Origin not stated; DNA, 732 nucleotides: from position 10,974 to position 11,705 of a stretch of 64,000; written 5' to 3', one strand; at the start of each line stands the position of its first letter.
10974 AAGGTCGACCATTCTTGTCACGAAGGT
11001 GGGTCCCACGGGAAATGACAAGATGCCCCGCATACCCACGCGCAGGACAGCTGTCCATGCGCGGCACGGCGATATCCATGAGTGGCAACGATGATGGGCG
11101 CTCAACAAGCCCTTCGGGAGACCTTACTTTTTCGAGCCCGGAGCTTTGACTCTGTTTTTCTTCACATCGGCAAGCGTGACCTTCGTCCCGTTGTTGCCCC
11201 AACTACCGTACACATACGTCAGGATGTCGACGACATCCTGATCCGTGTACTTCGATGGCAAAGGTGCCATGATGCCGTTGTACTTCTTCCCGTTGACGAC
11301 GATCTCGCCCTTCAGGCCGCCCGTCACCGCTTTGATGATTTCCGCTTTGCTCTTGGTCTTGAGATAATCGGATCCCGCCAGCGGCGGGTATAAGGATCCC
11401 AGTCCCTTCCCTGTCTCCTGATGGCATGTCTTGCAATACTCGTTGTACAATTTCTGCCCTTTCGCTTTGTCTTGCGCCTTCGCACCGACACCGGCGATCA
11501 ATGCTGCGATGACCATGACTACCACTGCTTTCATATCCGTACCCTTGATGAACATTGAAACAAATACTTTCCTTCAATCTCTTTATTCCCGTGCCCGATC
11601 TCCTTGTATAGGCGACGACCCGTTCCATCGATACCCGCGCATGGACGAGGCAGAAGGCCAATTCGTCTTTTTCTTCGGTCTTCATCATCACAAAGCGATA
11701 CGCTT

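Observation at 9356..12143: Rrf2 regulator, c-type cytochrome and T9SS-exported PQQ-type sugar dehydrogenase as one co-directional module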

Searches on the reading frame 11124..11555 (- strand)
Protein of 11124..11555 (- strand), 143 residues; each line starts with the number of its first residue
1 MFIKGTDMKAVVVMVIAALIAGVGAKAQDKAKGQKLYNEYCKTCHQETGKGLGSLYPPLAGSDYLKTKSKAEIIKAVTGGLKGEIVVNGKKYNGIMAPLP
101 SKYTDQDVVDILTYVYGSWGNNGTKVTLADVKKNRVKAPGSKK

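Call 3: search_protein_families(library=pfam, proteins=[window:11124-11555:-], max_evalue=0.01)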
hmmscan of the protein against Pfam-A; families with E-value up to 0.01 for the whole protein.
window:11124-11555:- (143 aa): 2 families
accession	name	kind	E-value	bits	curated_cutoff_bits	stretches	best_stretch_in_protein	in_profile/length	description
PF00034.26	Cytochrom_C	-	9e-13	49.8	21.3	1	31-115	2-86/90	Cytochrome c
PF13442.11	Cytochrome_CBB3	-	4.1e-10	40.3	27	1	29-115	2-68/68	Cytochrome C oxidase, cbb3-type, subunit III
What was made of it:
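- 11124..11534 (-): Periplasmic soluble mono-haem class I cytochrome c, 136 aa from MKAVVV (an alternative start at 11555 gives 143 aa). It has a Sec signal ending AKAQ|D, a CKTCH haem site, a Met89 axial ligand and a Lys-rich tail. It has no CTD. PF00034 E 9e-13 and PF13442 E 4e-10 (call 3).
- Checked: Cytochrome c, 11124-11555, 143 aa; the likely true start is 11534, giving MKAVVV...: PF00034 E 9e-13 (call 3).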

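Call 4: search_protein_families(library=ncbifam, proteins=[window:11124-11555:-], max_evalue=0.01)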
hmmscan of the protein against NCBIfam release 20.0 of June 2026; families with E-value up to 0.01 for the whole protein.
window:11124-11555:- (143 aa): 8 families
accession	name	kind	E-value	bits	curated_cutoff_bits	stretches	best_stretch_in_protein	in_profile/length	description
TIGR00782.1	ccoP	equivalog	7.3e-08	32.1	179.95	1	16-117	93-191/285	cytochrome-c oxidase, cbb3-type subunit III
NF045930.1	Cytc6PetJCyano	equivalog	5.3e-06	26.4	135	1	11-116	9-103/110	cytochrome c6 PetJ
NF050122.1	bc1_QcrC_actin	exception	0.00049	19.5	200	1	26-61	37-71/253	cytochrome bc1 complex diheme cytochrome c subunit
TIGR02603.1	CxxCH_TIGR02603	domain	0.00058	19.9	68.15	1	29-76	2-46/134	putative heme-binding domain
NF011054.0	PRK14486.1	equivalog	0.0044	16.6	447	1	27-115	212-287/294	putative bifunctional cbb3-type cytochrome c oxidase subunit II/cytochrome c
NF040606.1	CytoC_perox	subfamily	0.0054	16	150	1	27-49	295-317/524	di-heme-cytochrome C peroxidase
NF045773.1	cytochro_C550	exception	0.0056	16.6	125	0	26-81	45-96/118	cytochrome c550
NF045774.1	cytochro_C551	exception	0.0073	16.3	118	0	26-84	35-92/110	cytochrome c551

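Call 27: find_homologous_proteins(query=window:11124-11534:-)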
Query window:11124-11534:- (136 aa): 63 proteins with E <= 0.001 among 78 candidates.
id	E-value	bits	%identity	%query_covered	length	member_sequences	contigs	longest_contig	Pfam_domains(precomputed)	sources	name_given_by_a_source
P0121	6.4e-78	277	94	100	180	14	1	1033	PF13442.12,PF00034.27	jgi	jgi:nitrite reductase (NO-forming)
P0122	3.6e-71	255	84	100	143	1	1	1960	PF13442.12,PF00034.27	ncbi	ncbi:MAG: c-type cytochrome [Candidatus Kapaibacterium sp.]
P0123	5.1e-71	255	84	100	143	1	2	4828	PF13442.12,PF00034.27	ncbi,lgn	ncbi:MAG: c-type cytochrome [Candidatus Kapaibacterium sp.]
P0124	2.6e-70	252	83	100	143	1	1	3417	PF13442.12,PF00034.27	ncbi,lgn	ncbi:MAG: c-type cytochrome [Candidatus Kapaibacterium sp.]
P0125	3.8e-70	252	83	100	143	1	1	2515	PF13442.12,PF00034.27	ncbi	ncbi:MAG: c-type cytochrome [Candidatus Kapaibacterium sp.]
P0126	3.1e-68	246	82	100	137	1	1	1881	PF13442.12,PF00034.27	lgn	-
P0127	1.3e-67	244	81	100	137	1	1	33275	PF13442.12,PF00034.27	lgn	-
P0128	1.5e-67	244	81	100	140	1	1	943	PF13442.12,PF00034.27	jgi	jgi:nitrite reductase (NO-forming)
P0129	1.7e-66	240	88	86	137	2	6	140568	PF13442.12,PF00034.27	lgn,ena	-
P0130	4.0e-63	229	76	97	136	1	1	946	PF13442.12,PF00034.27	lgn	-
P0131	2.8e-61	223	79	96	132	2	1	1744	PF13442.12,PF00034.27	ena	-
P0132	7.6e-60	219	83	85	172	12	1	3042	PF13442.12,PF00034.27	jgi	jgi:mono/diheme cytochrome c family protein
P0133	7.2e-59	215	70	94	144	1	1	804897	PF13442.12,PF00034.27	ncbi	-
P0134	3.4e-58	213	69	91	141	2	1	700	PF13442.12,PF00034.27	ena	-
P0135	5.8e-58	213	70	94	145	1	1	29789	PF13442.12,PF00034.27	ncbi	-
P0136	6.4e-57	209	77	86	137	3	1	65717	PF13442.12,PF00034.27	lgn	-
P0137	9.7e-57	209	70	94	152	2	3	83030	PF13442.12,PF00034.27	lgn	-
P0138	1.5e-55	205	68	96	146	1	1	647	PF13442.12,PF00034.27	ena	-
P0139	4.6e-54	200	67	94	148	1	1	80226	PF13442.12,PF00034.27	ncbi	-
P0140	3.4e-52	194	66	96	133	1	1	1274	PF13442.12,PF00034.27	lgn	-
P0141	4.5e-44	168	59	90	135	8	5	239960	PF13442.12,PF00034.27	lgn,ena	-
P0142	1.6e-41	159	59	90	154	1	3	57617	PF13442.12,PF00034.27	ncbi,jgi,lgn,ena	jgi:mono/diheme cytochrome c family protein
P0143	4.8e-40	155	62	79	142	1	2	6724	PF13442.12,PF00034.27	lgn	-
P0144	1.0e-38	150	55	92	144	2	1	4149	PF13442.12,PF00034.27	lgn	-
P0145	1.6e-38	150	56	92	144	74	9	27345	PF13442.12,PF00034.27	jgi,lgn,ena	jgi:nitrite reductase (NO-forming)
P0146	3.5e-38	149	58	91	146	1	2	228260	PF13442.12,PF00034.27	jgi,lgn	jgi:nitrite reductase (NO-forming)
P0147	3.0e-36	142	53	93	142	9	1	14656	PF13442.12,PF00034.27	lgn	-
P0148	4.1e-36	142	53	92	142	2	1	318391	PF13442.12,PF00034.27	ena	-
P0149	9.7e-36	141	51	94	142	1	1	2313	PF13442.12,PF00034.27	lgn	-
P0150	4.0e-35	139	52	93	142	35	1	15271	PF13442.12,PF00034.27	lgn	-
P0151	8.3e-35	138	53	90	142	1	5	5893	PF13442.12,PF00034.27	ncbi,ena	-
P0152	2.6e-27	113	54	82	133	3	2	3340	PF13442.12,PF00034.27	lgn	-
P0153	1.6e-26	111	54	76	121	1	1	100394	PF13442.12,PF00034.27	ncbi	-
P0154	4.7e-26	109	50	79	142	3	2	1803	PF13442.12,PF00034.27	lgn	-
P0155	2.3e-24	104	46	77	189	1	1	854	PF13442.12,PF00034.27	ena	-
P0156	5.1e-24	103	40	96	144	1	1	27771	PF13442.12,PF00034.27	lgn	-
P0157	3.2e-23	100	45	88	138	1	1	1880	PF13442.12,PF00034.27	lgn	-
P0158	9.7e-23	99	41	90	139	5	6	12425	PF13442.12,PF00034.27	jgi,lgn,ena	-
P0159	1.1e-22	98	48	76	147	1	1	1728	PF13442.12,PF00034.27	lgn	-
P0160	2.7e-22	97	43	88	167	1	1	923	PF13442.12,PF00034.27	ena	-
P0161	2.9e-22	97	49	77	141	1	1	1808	PF13442.12,PF00034.27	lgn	-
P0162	4.7e-22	96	46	78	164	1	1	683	PF13442.12,PF00034.27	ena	-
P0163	3.1e-21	94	39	91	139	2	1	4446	PF13442.12,PF00034.27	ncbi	ncbi:MAG: c-type cytochrome [Cyclobacteriaceae bacterium]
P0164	3.6e-21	94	39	90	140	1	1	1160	PF13442.12,PF00034.27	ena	-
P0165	4.1e-21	93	38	93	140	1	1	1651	PF13442.12,PF00034.27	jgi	jgi:mono/diheme cytochrome c family protein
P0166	6.6e-21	93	44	76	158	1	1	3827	PF13442.12,PF00034.27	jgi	-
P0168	3.3e-20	90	50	76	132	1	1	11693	PF13442.12,PF00034.27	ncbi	-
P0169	4.5e-20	90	40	89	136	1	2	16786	PF13442.12,PF00034.27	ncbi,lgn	-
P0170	3.0e-19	87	39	90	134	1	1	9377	PF13442.12,PF00034.27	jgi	jgi:mono/diheme cytochrome c family protein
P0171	4.1e-19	87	47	70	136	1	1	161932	PF13442.12,PF00034.27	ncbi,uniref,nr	ncbi:cytochrome c [Aureibaculum sp. 2210JD6-5]|uniref:c-type cytochrome n=1 Tax=Aureibaculum sp. 221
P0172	1.6e-18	85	35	92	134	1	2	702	PF13442.12,PF00034.27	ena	-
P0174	6.8e-16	76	37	79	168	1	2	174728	PF13442.12,PF00034.27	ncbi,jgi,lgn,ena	jgi:mono/diheme cytochrome c family protein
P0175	5.7e-15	73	44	77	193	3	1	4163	PF13442.12,PF00034.27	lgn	-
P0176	9.0e-15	73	46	71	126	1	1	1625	PF13442.12,PF00034.27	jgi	jgi:mono/diheme cytochrome c family protein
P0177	4.3e-14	71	43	81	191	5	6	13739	PF13442.12,PF00034.27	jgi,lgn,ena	jgi:mono/diheme cytochrome c family protein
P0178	3.4e-13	68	43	76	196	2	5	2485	PF13442.12,PF00034.27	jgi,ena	jgi:mono/diheme cytochrome c family protein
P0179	3.9e-13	68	44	76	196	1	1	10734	PF13442.12,PF00034.27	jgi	jgi:mono/diheme cytochrome c family protein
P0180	6.0e-13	67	41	81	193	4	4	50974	PF13442.12,PF00034.27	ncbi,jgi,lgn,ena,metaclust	jgi:mono/diheme cytochrome c family protein|metaclust:\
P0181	1.1e-12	66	44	70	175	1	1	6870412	PF13442.12,PF00034.27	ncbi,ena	-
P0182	3.1e-12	65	39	81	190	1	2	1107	PF13442.12,PF00034.27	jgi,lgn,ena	-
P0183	6.5e-10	57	34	65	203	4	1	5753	PF13442.12,PF00034.27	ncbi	-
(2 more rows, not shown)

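Call 28: find_encoding_contigs(protein=P0133, flank=5000, max_places=2)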
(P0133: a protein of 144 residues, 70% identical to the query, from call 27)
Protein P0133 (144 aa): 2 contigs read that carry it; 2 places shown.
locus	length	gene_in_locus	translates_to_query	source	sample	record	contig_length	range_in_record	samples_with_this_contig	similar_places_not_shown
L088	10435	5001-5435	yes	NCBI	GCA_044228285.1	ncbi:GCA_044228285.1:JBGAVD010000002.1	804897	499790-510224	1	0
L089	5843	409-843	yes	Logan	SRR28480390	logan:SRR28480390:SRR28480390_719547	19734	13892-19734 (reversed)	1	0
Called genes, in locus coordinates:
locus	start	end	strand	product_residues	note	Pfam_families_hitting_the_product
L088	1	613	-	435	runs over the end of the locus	PF07676:PD40 (faint), PF00691:OmpA (weak)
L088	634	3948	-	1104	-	PF17757:UvrB_inter, PF02559:CarD_TRCF_RID, PF00270:DEAD, PF04851:ResIII, PF00271:Helicase_C, PF03461:TRCF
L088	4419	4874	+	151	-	PF02082:Rrf2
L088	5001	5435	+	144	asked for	PF13442:Cytochrome_CBB3, PF00034:Cytochrom_C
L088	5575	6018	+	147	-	PF00582:Usp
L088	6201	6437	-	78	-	-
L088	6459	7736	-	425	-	PF13167:GTP-bdg_N, PF16360:GTP-bdg_M, PF01926:MMR_HSR1, PF02421:FeoB_N (weak)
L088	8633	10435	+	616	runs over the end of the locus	PF03968:LptD_N (faint), PF13100:OstA_2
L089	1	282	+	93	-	?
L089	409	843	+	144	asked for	PF13442:Cytochrome_CBB3, PF00034:Cytochrom_C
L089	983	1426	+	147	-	PF00582:Usp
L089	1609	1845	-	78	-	-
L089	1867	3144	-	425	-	PF13167:GTP-bdg_N, PF16360:GTP-bdg_M, PF01926:MMR_HSR1, PF02421:FeoB_N (weak)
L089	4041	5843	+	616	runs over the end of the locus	PF03968:LptD_N (faint), PF13100:OstA_2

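Call 29: find_encoding_contigs(protein=P0141, flank=5000, max_places=2)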
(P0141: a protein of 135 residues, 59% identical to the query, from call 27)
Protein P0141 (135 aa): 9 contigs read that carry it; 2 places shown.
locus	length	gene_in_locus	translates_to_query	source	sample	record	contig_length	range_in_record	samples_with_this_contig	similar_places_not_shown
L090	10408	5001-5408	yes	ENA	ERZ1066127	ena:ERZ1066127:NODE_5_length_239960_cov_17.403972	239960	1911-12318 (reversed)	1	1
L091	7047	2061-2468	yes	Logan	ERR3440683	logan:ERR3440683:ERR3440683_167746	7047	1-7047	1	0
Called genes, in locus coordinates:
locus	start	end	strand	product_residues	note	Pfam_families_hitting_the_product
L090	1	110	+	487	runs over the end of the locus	PF01225:Mur_ligase (faint), PF08245:Mur_ligase_M, PF02875:Mur_ligase_C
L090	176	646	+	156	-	PF22817:ApeP-like, PF07977:FabA, PF22818:ApeI-like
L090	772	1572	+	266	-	PF00696:AA_kinase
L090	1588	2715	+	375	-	PF01546:Peptidase_M20, PF07687:M20_dimer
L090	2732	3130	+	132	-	PF04237:YjbR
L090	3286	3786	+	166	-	PF02082:Rrf2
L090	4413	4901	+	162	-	PF00582:Usp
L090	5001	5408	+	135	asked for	PF13442:Cytochrome_CBB3, PF00034:Cytochrom_C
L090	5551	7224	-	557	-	PF14520:HHH_5 (faint), PF14716:HHH_8, PF02811:PHP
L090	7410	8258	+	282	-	PF23023:Anti-Pycsar_Apyc1, PF00753:Lactamase_B, PF12706:Lactamase_B_2 (weak)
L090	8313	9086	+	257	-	PF00378:ECH_1, PF16113:ECH_2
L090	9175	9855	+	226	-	PF00753:Lactamase_B, PF13483:Lactamase_B_3, PF23023:Anti-Pycsar_Apyc1 (faint), PF12706:Lactamase_B_2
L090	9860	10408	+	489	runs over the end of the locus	PF00041:fn3 (faint), PF16656:Pur_ac_phosph_N (faint)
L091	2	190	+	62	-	?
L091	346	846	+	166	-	PF02082:Rrf2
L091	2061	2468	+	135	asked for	PF13442:Cytochrome_CBB3, PF00034:Cytochrom_C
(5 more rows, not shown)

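Call 30: find_encoding_contigs(protein=P0148, flank=5000, max_places=2)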
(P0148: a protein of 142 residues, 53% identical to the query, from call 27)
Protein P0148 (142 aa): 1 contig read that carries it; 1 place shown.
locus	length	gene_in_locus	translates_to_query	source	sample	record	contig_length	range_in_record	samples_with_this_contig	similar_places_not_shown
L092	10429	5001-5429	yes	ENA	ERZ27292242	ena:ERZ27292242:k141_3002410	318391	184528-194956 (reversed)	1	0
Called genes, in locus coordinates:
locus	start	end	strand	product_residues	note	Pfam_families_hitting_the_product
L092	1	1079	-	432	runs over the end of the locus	PF20510:HgmA_N, PF04209:HgmA_C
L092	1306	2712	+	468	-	PF02874:ATP-synt_ab_N, PF00006:ATP-synt_ab, PF22919:ATP-synt_VA_C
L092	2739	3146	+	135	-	PF02823:ATP-synt_DE_N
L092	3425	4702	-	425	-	PF25084:LbH_EIF2B (faint), PF00132:Hexapep (weak)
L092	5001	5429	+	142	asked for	PF13442:Cytochrome_CBB3, PF00034:Cytochrom_C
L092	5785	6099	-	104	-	PF00420:Oxidored_q2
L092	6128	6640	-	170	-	PF00499:Oxidored_q3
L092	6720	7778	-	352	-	PF01628:HrcA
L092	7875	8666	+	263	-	PF22435:MRM3-like_sub_bind, PF08032:SpoU_sub_bind, PF00588:SpoU_methylase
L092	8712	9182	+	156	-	PF01668:SmpB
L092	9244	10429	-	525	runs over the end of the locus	PF11638:DnaA_N, PF01695:IstB_IS21, PF00308:Bac_DnaA, PF00004:AAA (faint), PF08299:Bac_DnaA_C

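Call 39: find_related_loci(query=A2, collection=metagenome_contigs, flank=5000)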
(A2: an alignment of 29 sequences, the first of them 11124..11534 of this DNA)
Query A2 (136 aa) in metagenome_contigs; peptide patterns used: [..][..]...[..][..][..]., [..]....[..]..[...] (x = any residue, [..] = any of these).
600 stretches matched a pattern (row limit reached: there are more); 565 encode a relative of the query (tblastn E <= 1e-3); the best 80 are kept; 80 distinct loci.
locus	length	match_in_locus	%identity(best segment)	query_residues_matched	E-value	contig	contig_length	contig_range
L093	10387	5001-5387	56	4-128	7e-43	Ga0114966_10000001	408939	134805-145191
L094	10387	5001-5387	51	4-128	4e-40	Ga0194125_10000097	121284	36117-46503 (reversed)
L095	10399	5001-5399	51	1-128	4e-40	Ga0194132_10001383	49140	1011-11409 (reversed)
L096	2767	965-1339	52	3-123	3e-39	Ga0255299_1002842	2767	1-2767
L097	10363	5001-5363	53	8-125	2e-36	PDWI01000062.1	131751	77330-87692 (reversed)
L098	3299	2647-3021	50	1-124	5e-36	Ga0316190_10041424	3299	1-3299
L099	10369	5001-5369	46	4-126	5e-35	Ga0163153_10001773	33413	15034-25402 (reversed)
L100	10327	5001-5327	52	25-136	3e-33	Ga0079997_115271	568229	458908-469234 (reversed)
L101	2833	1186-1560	47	9-132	6e-32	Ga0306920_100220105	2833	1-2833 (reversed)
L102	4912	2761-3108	48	15-134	7e-31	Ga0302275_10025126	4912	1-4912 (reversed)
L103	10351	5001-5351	50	9-128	1e-30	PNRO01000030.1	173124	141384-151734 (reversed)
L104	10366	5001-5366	43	9-133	9e-31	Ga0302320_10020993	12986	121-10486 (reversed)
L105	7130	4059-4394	47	17-132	6e-31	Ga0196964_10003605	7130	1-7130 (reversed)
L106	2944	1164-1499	46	20-130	2e-30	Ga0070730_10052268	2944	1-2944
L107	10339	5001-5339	47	18-133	6e-30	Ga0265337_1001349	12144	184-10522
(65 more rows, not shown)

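Call 68: find_encoding_contigs(protein=P0129, flank=4000, max_places=2)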
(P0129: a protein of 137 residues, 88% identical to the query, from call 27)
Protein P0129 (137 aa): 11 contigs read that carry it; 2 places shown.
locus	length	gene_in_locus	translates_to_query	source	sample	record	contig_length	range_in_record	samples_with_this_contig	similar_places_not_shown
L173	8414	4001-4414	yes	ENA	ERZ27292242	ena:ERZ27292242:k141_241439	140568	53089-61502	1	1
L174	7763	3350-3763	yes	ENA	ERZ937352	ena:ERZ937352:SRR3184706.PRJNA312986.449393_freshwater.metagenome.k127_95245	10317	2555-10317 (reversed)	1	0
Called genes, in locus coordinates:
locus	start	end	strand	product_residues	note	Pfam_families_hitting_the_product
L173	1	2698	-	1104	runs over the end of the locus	PF17757:UvrB_inter, PF02559:CarD_TRCF_RID, PF00176:SNF2-rel_dom (weak), PF00270:DEAD, PF04851:ResIII (weak), PF00271:Helicase_C, PF03461:TRCF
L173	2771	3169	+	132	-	-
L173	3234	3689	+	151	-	PF02082:Rrf2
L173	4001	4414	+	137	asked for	PF13442:Cytochrome_CBB3, PF00034:Cytochrom_C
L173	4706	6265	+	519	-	PF22807:TrAA12, PF23500:DUF7133 (faint)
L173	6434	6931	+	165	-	PF00582:Usp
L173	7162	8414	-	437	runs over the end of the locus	PF13167:GTP-bdg_N, PF16360:GTP-bdg_M, PF01926:MMR_HSR1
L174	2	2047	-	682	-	?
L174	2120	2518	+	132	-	-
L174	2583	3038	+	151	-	PF02082:Rrf2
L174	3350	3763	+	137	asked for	PF13442:Cytochrome_CBB3, PF00034:Cytochrom_C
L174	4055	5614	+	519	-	PF22807:TrAA12, PF23500:DUF7133 (faint)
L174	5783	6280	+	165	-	PF00582:Usp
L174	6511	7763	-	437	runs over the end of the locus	PF13167:GTP-bdg_N, PF16360:GTP-bdg_M, PF01926:MMR_HSR1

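Call 69: find_encoding_contigs(protein=P0136, flank=4000, max_places=2)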
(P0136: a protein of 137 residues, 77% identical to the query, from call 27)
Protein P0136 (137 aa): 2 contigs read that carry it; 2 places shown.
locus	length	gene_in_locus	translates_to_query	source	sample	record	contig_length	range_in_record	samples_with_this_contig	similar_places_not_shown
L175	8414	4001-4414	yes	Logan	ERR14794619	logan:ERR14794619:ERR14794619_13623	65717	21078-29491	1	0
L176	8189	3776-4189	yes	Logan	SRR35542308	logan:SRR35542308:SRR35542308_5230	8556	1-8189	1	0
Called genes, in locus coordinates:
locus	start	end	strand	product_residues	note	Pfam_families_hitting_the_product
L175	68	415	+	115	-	PF00453:Ribosomal_L20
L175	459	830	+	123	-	PF00076:RRM_1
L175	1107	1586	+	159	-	-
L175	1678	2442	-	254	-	-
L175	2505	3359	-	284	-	PF05721:PhyH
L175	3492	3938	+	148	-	PF02082:Rrf2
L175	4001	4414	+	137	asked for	PF13442:Cytochrome_CBB3, PF00034:Cytochrom_C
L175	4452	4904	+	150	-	PF00582:Usp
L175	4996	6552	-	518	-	PF00515:TPR_1 (faint), PF07719:TPR_2 (faint), PF13428:TPR_14 (faint), PF13432:TPR_16 (faint), PF14559:TPR_19 (faint), PF13174:TPR_6 (faint), PF13424:TPR_12 (faint)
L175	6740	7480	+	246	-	PF00149:Metallophos, PF12850:Metallophos_2 (weak)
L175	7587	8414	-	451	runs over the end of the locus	PF01336:tRNA_anti-codon, PF00152:tRNA-synt_2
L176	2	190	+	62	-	?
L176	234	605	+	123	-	PF00076:RRM_1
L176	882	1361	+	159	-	-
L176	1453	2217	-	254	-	-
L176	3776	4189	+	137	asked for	PF13442:Cytochrome_CBB3, PF00034:Cytochrom_C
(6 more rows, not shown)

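Call 70: find_encoding_contigs(protein=P0137, flank=4000, max_places=2)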
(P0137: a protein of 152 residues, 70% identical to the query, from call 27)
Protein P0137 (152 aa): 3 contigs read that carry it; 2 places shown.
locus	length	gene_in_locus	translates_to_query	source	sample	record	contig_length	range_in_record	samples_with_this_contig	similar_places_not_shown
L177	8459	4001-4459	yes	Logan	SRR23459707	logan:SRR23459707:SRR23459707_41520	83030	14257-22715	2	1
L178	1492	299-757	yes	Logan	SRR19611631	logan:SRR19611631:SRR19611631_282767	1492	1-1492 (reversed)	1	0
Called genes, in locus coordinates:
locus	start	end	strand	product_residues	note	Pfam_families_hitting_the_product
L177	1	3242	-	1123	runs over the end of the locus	PF00176:SNF2-rel_dom (faint), PF17757:UvrB_inter, PF02559:CarD_TRCF_RID, PF00270:DEAD, PF04851:ResIII, PF00271:Helicase_C, PF03461:TRCF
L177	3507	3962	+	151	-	PF02082:Rrf2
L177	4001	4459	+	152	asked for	PF13442:Cytochrome_CBB3, PF00034:Cytochrom_C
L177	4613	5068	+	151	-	PF00582:Usp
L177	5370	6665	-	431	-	PF13167:GTP-bdg_N, PF16360:GTP-bdg_M, PF01926:MMR_HSR1, PF02421:FeoB_N (weak)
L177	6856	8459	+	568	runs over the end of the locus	PF13100:OstA_2, PF03968:LptD_N (faint)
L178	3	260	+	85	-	?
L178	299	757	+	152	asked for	PF13442:Cytochrome_CBB3, PF00034:Cytochrom_C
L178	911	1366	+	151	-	PF00582:Usp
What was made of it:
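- The Rrf2-cyt c-Usp trio exists independently in four lineages (calls 28, 29, 69, 70). L088 and L177 have exactly the window's flanks (Mfd and HflX) and differ only by lacking the dehydrogenase (calls 28, 70).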
